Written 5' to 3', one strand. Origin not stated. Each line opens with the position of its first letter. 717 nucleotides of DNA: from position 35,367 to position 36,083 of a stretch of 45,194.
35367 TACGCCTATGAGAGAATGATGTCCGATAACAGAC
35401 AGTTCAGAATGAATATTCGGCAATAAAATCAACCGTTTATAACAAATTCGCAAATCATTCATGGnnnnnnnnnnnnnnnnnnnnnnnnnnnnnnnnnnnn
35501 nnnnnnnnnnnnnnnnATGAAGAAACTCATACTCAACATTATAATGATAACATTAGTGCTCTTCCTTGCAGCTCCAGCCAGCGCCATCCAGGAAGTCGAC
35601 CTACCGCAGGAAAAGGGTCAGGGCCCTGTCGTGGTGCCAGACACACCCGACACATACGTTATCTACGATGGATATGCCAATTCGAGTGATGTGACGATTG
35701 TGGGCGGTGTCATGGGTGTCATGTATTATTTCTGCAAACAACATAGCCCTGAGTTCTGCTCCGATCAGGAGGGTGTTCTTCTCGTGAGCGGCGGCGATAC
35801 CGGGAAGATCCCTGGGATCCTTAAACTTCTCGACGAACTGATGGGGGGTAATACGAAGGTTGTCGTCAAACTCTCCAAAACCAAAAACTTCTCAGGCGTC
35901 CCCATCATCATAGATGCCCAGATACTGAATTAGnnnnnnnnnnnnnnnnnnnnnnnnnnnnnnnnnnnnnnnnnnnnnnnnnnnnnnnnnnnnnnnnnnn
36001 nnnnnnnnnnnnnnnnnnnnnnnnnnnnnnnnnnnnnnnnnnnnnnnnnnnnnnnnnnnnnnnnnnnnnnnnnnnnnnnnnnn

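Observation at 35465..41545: Three near-consensus sigma-54 promoters, each driving a secreted protein of unknown function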

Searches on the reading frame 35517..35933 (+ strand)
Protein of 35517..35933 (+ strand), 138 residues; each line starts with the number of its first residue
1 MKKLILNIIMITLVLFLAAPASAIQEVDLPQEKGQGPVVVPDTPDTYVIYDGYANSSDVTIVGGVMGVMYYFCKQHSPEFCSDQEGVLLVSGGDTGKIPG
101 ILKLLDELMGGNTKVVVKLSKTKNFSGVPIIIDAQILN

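Call 9: search_protein_families(library=pfam, proteins=[window:35517-35933:+], max_evalue=0.01)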
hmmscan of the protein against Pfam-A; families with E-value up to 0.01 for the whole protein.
window:35517-35933:+ (138 aa): 0 families

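Call 17: find_homologous_proteins(query=window:35517-35933:+)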
Query window:35517-35933:+ (138 aa): 1 proteins with E <= 0.001 among 56 candidates.
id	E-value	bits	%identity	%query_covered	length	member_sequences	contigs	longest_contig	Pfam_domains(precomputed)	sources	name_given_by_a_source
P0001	1.6e-83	295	100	100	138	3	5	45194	-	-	-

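Call 20: find_encoding_contigs(protein=P0001, flank=10000, max_places=10)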
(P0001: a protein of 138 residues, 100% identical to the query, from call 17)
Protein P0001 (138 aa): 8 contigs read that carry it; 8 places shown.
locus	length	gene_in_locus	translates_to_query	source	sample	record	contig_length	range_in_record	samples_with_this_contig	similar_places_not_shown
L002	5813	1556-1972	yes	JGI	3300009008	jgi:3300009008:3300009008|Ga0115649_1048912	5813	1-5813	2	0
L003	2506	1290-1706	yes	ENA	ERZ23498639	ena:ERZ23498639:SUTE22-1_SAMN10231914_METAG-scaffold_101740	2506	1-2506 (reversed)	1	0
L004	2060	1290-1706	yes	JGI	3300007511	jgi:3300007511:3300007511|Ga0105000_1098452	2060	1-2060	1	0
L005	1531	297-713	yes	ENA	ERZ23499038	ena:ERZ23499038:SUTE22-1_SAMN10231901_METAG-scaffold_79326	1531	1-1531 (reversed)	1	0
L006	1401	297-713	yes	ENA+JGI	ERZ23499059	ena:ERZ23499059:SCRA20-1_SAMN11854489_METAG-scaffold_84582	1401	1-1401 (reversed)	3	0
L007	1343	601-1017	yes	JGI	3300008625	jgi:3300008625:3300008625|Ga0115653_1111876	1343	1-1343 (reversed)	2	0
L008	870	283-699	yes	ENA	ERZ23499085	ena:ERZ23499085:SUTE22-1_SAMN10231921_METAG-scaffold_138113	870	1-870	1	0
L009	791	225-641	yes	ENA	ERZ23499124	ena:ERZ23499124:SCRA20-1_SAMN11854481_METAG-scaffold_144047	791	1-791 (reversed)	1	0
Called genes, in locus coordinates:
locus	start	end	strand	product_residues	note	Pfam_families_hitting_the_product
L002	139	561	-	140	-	PF02590:SPOUT_MTase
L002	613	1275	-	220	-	PF01965:DJ-1_PfpI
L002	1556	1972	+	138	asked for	-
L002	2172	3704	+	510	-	PF17764:PriA_3primeBD, PF04851:ResIII, PF00270:DEAD, PF18319:Zn_ribbon_PriA, PF00271:Helicase_C (weak)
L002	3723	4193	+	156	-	PF18074:PriA_C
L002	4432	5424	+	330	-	-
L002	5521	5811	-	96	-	?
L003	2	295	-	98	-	?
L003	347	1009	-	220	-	PF01965:DJ-1_PfpI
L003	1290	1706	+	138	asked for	-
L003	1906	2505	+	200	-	?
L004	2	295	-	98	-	?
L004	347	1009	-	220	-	PF01965:DJ-1_PfpI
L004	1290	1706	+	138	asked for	-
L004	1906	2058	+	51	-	?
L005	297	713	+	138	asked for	-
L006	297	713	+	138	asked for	-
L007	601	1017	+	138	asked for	-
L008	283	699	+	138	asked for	-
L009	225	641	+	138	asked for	-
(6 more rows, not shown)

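Call 44: find_related_loci(query=window:35517-35933:+, collection=metagenome_contigs, flank=8000)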
Query window:35517-35933:+ (138 aa) in metagenome_contigs; peptide patterns used: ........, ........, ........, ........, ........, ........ (x = any residue, [..] = any of these).
600 stretches matched a pattern, but none encodes a relative of the query by tblastn (E <= 1e-3).

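Call 45: predict_structure(protein=window:35517-35933:+)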
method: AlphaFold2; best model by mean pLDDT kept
length: 138 residues; sequences in the alignment: 1
mean_pLDDT: 42.8   pTM: 0.26
mean pLDDT of the five models: 42.8, 41.4, 39.3, 39.0, 38.1
residues with pLDDT >= 90: 0; 70-90: 9; 50-70: 29; < 50: 100
segments of 3 or more residues with pLDDT < 50: 22-68, 75-77, 79-97, 111-138
pLDDT, mean of each block of 10 residues (from residue 1): 74 64 37 32 27 28 40 48 42 43 52 41 33 37
secondary structure, 60 per line:
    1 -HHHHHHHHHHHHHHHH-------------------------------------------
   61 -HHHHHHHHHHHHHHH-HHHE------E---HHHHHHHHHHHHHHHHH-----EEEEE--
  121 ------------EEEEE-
elements in order: H2-17 H62-76 H92-108 E114-118 E133-137

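Call 47: search_protein_representatives(protein=window:35517-35933:+)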
Query: 138 residues. Proteins with E-value up to 0.001 (for the whole library): 15; up to 1e-10: 9; up to 1e-30: 2. The best 15 are listed.
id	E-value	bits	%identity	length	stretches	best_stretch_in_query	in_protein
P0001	5.1e-84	295.4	100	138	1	1-138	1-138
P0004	3.3e-32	127.7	50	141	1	3-135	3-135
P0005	2.3e-24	102.3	40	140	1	12-137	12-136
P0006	3.8e-24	101.6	40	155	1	1-137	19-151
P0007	4.9e-22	94.8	39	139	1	2-137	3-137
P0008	1.4e-21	93.3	41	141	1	1-137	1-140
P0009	2.5e-18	82.8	37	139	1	8-135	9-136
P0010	6.7e-14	68.5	33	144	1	6-134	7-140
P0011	2.6e-11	60.1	34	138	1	4-127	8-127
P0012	7.1e-10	55.4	30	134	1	4-121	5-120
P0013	4.2e-07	46.5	24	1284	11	59-116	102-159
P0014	2.2e-05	40.9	32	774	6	34-83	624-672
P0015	4.6e-05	39.9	26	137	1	8-136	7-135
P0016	6.4e-05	39.4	28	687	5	35-76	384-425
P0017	2.7e-04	37.4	40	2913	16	42-68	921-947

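Call 50: find_encoding_contigs(protein=P0004, flank=5000, max_places=3)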
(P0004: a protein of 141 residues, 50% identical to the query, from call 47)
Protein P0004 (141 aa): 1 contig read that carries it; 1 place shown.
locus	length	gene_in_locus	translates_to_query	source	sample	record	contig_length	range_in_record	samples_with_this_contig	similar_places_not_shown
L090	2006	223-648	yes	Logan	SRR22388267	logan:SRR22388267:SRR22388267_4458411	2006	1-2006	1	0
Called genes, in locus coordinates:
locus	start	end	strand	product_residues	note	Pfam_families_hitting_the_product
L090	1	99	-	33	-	?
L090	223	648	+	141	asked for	-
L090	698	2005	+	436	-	?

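Call 51: search_protein_families(library=ncbifam, proteins=[window:35517-35933:+], max_evalue=0.01)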
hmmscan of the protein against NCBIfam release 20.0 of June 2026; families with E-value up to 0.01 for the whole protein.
window:35517-35933:+ (138 aa): 0 families

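Call 52: find_encoding_contigs(protein=P0005, flank=5000, max_places=3)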
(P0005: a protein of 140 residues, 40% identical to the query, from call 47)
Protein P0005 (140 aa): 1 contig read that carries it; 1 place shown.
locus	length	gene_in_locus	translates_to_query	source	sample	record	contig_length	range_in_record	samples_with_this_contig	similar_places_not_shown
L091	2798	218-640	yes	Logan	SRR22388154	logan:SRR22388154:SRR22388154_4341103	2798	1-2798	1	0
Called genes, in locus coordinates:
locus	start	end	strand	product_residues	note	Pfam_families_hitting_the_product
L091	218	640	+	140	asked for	-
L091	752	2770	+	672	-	PF17764:PriA_3primeBD, PF00270:DEAD, PF04851:ResIII, PF18319:Zn_ribbon_PriA, PF00271:Helicase_C, PF18074:PriA_C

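Call 53: find_encoding_contigs(protein=P0006, flank=5000, max_places=3)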
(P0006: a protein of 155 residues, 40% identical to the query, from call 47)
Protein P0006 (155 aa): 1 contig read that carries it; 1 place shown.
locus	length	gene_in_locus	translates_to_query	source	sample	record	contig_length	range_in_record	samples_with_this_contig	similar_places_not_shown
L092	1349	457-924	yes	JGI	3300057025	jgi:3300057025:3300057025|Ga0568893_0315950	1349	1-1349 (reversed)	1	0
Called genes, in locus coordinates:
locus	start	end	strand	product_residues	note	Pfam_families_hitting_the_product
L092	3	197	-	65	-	?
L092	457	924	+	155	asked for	-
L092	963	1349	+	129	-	?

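Call 54: find_encoding_contigs(protein=P0007, flank=5000, max_places=3)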
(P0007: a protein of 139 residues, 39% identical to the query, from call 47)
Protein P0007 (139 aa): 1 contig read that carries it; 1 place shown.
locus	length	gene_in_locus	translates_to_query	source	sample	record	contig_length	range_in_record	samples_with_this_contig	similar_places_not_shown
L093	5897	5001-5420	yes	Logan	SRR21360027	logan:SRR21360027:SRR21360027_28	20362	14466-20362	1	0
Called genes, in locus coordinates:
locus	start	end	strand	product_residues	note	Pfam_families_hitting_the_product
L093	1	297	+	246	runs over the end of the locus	PF00561:Abhydrolase_1, PF02230:Abhydrolase_2 (faint), PF12146:Hydrolase_4, PF12697:Abhydrolase_6, PF20408:Abhydrolase_11 (faint)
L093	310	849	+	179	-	PF00149:Metallophos (faint), PF12850:Metallophos_2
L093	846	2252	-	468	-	PF00753:Lactamase_B, PF10996:Beta-Casp, PF07521:RMMBL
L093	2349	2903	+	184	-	PF05951:Peptidase_M15_2, PF08291:Peptidase_M15_3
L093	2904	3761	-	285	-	PF03734:YkuD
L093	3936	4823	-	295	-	PF00582:Usp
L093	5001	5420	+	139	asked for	-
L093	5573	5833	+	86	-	-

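Call 55: find_encoding_contigs(protein=P0008, flank=5000, max_places=3)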
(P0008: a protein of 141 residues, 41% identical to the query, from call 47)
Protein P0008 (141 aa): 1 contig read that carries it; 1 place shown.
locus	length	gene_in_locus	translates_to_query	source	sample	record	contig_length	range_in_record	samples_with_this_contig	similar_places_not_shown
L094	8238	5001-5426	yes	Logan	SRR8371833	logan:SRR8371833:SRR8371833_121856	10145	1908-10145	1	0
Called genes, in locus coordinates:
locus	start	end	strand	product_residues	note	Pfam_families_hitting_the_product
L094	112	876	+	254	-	PF00515:TPR_1 (faint), PF07719:TPR_2 (faint), PF13181:TPR_8 (faint), PF13428:TPR_14 (faint), PF14559:TPR_19 (faint), PF13424:TPR_12 (faint)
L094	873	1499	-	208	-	PF27252:AF_1314_C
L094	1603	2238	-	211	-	PF00730:HhH-GPD, PF00633:HHH, PF10576:EndIII_4Fe-2S (faint)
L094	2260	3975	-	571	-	PF14520:HHH_5 (faint), PF14716:HHH_8, PF14791:DNA_pol_B_thumb, PF02811:PHP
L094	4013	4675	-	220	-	PF01965:DJ-1_PfpI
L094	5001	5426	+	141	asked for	-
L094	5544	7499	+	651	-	PF17764:PriA_3primeBD, PF00270:DEAD, PF04851:ResIII, PF18319:Zn_ribbon_PriA, PF00271:Helicase_C, PF18074:PriA_C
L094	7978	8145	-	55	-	PF05534:HicB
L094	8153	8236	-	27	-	?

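Call 56: find_encoding_contigs(protein=P0009, flank=5000, max_places=3)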
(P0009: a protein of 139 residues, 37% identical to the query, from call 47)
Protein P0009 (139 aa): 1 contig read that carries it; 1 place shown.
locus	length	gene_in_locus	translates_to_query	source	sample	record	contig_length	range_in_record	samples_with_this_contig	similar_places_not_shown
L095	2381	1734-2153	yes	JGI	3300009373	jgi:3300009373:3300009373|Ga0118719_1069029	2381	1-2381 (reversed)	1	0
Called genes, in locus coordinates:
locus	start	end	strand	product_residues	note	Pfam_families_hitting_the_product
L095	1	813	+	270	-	?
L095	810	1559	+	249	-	PF07719:TPR_2 (faint), PF00515:TPR_1 (faint)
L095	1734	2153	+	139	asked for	-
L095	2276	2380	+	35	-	?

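Call 57: find_encoding_contigs(protein=P0010, flank=5000, max_places=3)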
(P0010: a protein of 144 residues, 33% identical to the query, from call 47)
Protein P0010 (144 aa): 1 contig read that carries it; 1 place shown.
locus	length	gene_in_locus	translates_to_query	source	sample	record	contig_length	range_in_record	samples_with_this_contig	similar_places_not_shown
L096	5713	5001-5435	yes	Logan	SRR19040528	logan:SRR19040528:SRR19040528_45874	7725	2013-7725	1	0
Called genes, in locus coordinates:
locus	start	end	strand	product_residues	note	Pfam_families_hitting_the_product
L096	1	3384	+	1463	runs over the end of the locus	PF25023:TEN_YD-shell, PF05593:RHS_repeat (weak), PF25023:TEN_YD-shell (weak)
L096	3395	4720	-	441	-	PF02985:HEAT (faint), PF03130:HEAT_PBS (faint), PF13646:HEAT_2 (weak)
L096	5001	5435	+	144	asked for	-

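Call 58: find_encoding_contigs(protein=P0011, flank=5000, max_places=3)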
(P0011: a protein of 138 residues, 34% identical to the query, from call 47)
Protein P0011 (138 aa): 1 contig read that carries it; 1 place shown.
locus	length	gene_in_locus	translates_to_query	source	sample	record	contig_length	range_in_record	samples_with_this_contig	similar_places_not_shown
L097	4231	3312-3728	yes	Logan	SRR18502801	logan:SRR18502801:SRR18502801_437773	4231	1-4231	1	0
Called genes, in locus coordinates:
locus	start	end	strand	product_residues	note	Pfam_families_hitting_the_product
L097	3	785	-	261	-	?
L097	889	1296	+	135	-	-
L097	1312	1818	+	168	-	-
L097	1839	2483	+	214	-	PF00730:HhH-GPD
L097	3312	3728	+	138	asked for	-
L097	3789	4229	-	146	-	?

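Call 59: find_encoding_contigs(protein=P0012, flank=5000, max_places=3)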
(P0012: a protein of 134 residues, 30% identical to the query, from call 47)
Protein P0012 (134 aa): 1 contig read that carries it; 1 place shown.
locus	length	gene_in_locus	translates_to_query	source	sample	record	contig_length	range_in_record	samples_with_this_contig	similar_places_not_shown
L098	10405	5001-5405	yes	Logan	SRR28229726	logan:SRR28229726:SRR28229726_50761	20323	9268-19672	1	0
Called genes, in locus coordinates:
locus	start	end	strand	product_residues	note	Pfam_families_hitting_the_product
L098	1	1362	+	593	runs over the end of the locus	PF01336:tRNA_anti-codon, PF00152:tRNA-synt_2, PF02938:GAD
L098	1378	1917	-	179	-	-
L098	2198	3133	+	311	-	PF00781:DAGK_cat, PF19279:YegS_C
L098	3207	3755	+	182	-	-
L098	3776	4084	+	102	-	-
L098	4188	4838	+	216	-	PF00730:HhH-GPD, PF00633:HHH (weak)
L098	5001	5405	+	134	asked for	-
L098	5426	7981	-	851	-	PF00675:Peptidase_M16, PF05193:Peptidase_M16_C, PF00675:Peptidase_M16, PF05193:Peptidase_M16_C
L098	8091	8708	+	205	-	PF00300:His_Phos_1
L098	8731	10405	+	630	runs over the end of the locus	PF22745:Nlig-Ia (weak), PF01653:DNA_ligase_aden, PF03120:OB_DNA_ligase, PF14520:HHH_5 (faint), PF12826:HHH_2, PF00533:BRCT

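Call 60: find_encoding_contigs(protein=P0015, flank=5000, max_places=3)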
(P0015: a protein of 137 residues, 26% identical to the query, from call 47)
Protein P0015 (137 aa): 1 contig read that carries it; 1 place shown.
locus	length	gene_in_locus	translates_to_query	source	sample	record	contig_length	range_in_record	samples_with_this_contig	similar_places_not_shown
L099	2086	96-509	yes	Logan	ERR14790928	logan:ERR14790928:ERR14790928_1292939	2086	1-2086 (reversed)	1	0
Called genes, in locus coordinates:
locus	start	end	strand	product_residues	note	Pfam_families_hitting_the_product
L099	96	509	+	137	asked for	-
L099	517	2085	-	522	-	?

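Call 68: predict_structure(alignment_id=A7)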
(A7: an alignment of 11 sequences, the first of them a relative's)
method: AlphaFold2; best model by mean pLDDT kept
length: 138 residues; sequences in the alignment: 11
mean_pLDDT: 86.1   pTM: 0.63
mean pLDDT of the five models: 86.1, 85.1, 83.8, 83.1, 82.6
residues with pLDDT >= 90: 79; 70-90: 34; 50-70: 25; < 50: 0
segments of 3 or more residues with pLDDT < 50: none
pLDDT, mean of each block of 10 residues (from residue 1): 86 80 69 60 75 96 92 95 96 85 94 95 93 90
secondary structure, 60 per line:
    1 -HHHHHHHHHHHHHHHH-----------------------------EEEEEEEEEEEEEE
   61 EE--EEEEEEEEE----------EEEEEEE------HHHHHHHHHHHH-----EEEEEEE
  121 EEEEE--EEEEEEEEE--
elements in order: H2-17 E47-62 E65-73 E84-90 H97-108 E114-125 E128-136
